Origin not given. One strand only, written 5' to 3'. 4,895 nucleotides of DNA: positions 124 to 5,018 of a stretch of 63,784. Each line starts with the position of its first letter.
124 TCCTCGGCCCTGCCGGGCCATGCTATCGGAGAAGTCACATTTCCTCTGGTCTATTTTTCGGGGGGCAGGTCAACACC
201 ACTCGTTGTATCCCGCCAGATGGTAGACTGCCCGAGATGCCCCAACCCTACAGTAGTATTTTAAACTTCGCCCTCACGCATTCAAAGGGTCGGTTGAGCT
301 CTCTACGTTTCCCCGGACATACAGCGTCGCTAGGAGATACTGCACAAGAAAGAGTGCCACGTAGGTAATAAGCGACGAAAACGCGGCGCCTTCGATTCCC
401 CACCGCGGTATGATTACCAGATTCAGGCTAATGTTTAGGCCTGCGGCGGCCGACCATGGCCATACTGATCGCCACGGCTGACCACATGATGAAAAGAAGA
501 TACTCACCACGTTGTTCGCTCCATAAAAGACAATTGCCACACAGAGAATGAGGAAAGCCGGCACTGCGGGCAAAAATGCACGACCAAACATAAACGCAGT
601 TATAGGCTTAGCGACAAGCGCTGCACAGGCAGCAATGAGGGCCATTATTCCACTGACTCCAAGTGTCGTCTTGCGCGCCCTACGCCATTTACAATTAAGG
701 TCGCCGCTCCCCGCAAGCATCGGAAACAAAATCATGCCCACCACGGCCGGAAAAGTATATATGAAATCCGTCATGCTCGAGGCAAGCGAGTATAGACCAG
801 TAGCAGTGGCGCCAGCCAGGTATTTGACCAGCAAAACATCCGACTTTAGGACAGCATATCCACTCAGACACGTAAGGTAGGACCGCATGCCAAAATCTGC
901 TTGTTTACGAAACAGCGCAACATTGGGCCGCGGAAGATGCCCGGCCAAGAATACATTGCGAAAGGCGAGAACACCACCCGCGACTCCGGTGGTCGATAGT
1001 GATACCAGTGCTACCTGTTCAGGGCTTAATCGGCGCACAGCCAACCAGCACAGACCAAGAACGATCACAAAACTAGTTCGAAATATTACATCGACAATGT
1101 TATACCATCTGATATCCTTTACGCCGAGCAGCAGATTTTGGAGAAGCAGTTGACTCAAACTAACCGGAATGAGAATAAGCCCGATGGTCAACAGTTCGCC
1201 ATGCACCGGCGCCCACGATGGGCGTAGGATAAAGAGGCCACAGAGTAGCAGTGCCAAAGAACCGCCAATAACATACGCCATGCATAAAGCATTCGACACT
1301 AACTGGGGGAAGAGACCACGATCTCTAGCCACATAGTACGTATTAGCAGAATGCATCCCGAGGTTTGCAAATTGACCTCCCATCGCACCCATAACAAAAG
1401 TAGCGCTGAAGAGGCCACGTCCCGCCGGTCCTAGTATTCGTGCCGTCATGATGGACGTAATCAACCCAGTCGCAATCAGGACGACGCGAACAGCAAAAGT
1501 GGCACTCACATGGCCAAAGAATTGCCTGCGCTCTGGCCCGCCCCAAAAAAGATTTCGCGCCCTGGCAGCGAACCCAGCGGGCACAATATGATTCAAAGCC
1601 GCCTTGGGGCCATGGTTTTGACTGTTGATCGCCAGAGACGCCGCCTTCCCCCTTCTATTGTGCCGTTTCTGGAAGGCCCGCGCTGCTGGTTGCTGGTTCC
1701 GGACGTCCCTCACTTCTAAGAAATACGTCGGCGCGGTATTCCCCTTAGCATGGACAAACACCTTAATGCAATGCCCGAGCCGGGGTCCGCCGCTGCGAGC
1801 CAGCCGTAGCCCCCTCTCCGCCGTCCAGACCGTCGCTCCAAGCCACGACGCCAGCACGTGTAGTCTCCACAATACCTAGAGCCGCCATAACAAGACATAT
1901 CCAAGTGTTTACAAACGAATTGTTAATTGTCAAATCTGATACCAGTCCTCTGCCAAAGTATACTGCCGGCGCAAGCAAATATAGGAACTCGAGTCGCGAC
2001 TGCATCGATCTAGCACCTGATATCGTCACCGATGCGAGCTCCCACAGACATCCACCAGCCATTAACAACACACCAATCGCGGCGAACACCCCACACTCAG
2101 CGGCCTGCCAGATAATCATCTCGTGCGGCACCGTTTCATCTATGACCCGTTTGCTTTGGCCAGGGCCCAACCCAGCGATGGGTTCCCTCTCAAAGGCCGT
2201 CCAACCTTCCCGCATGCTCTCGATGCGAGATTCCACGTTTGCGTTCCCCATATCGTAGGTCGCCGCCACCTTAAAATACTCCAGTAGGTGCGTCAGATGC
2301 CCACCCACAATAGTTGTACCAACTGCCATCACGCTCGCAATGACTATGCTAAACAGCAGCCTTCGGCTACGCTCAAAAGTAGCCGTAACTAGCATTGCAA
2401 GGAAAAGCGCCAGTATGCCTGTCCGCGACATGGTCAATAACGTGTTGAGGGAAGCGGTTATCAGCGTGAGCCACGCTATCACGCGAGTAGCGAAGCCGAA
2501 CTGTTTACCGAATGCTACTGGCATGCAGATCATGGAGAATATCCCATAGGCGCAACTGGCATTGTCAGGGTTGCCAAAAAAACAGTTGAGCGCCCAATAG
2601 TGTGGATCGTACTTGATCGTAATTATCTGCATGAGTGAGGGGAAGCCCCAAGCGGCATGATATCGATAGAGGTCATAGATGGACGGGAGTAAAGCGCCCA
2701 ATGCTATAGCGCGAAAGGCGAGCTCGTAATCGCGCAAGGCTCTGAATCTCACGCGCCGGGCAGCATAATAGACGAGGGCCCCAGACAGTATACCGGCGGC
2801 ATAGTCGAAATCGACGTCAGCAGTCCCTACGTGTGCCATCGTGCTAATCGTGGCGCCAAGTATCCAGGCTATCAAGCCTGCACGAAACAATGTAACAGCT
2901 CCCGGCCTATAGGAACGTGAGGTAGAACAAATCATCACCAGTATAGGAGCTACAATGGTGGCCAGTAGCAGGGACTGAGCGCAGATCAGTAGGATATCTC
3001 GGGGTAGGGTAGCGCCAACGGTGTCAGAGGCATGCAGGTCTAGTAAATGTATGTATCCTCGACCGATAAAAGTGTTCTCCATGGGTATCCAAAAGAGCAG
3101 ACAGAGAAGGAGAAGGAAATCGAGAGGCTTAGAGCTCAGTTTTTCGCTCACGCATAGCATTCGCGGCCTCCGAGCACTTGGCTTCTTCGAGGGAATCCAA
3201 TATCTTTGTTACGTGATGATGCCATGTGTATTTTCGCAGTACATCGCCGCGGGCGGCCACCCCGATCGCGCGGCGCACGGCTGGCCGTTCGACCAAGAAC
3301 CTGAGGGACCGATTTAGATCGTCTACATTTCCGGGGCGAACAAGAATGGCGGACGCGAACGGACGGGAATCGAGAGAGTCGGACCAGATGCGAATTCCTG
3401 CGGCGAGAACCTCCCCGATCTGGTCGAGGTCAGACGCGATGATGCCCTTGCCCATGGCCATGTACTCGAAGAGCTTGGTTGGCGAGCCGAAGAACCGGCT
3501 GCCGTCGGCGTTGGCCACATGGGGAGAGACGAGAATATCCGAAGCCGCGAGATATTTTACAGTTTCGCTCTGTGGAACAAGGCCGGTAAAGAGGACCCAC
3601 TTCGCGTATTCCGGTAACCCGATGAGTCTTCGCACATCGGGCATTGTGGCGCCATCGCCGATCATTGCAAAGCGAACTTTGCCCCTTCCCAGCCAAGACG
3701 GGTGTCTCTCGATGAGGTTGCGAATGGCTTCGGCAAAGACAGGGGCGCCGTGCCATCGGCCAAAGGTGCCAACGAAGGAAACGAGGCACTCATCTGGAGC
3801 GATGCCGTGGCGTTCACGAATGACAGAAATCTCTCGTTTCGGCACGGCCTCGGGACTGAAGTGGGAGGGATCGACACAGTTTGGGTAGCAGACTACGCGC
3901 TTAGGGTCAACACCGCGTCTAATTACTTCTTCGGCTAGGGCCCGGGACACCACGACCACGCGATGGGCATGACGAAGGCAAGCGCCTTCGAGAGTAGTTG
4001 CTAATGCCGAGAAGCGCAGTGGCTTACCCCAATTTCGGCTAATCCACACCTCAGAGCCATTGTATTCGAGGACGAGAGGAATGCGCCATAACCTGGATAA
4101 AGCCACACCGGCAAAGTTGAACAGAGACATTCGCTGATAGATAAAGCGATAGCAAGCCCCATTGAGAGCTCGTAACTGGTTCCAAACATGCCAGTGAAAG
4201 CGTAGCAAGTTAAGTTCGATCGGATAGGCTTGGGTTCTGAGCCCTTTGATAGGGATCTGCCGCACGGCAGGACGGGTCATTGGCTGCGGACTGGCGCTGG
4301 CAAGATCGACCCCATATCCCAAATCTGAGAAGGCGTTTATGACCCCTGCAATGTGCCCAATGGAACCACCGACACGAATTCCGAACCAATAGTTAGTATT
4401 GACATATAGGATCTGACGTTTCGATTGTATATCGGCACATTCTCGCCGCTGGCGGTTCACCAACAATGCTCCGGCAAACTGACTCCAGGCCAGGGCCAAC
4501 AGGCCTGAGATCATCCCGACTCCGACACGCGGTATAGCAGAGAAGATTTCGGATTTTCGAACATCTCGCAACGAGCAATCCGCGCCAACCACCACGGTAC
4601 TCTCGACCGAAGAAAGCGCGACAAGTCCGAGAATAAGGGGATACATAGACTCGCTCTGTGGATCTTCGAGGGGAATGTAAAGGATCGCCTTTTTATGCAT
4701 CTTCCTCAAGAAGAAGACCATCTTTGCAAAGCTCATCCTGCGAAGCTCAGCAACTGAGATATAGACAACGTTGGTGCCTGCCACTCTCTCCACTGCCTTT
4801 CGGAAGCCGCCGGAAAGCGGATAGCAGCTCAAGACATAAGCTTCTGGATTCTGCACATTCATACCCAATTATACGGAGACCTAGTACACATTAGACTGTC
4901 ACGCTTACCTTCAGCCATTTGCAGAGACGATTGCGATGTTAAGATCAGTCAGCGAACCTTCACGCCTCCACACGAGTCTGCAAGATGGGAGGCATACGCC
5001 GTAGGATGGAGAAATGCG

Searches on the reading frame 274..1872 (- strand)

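Call 13: search_protein_families(library=pfam, proteins=[window:274-1872:-])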
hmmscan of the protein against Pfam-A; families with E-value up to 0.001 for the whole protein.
window:274-1872:- (532 aa): 2 families
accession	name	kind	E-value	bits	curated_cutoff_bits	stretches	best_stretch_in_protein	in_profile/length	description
PF01943.22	Polysacc_synt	-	1.9e-10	41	28.2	1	135-387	18-271/274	Polysaccharide biosynthesis protein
PF13440.11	Polysacc_synt_3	-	8.8e-09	35.4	23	1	144-438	3-293/293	Polysaccharide biosynthesis protein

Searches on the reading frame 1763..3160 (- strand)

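Call 13: search_protein_families(library=pfam, proteins=[window:1763-3160:-])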
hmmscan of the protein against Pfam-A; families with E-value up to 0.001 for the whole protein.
window:1763-3160:- (465 aa): 1 family
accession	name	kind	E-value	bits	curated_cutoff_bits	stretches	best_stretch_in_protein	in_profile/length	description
PF04932.20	Wzy_C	-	8.2e-11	42.3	31.7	1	232-362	2-146/149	O-Antigen ligase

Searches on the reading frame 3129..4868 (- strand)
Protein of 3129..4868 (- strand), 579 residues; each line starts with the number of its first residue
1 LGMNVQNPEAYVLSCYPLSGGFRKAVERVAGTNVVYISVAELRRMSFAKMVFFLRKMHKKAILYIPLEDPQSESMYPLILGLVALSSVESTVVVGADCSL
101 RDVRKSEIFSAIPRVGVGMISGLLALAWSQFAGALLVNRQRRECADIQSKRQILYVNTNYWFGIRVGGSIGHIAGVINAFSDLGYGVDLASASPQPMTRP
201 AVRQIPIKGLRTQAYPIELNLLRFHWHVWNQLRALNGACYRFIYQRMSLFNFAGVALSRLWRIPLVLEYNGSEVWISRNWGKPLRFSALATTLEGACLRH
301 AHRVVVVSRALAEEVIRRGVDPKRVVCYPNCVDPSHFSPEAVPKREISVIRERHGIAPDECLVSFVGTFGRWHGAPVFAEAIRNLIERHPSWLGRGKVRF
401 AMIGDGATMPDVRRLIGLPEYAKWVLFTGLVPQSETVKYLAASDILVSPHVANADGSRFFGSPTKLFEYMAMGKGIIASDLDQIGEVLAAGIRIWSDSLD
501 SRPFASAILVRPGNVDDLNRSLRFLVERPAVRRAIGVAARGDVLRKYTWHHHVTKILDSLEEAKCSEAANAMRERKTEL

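Call 13: search_protein_families(library=pfam, proteins=[window:3129-4868:-])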
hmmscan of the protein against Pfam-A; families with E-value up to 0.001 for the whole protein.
window:3129-4868:- (579 aa): 5 families
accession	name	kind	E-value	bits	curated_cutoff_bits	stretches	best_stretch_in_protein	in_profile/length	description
PF13692.12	Glyco_trans_1_4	-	2.5e-16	60.7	27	1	362-525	3-139/142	Glycosyl transferases group 1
PF13579.12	Glyco_trans_4_4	-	5.3e-16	59.8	29.7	1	168-330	2-157/158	Glycosyl transferase 4-like domain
PF13439.12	Glyco_transf_4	-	6.3e-15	56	28.5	1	167-335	2-169/170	Glycosyltransferase Family 4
PF00534.26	Glycos_transf_1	-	1.8e-10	41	26.4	1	350-540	5-170/172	Glycosyl transferases group 1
PF13524.12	Glyco_trans_1_2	-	3e-10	40.6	25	1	402-558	19-144/144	Glycosyl transferase-like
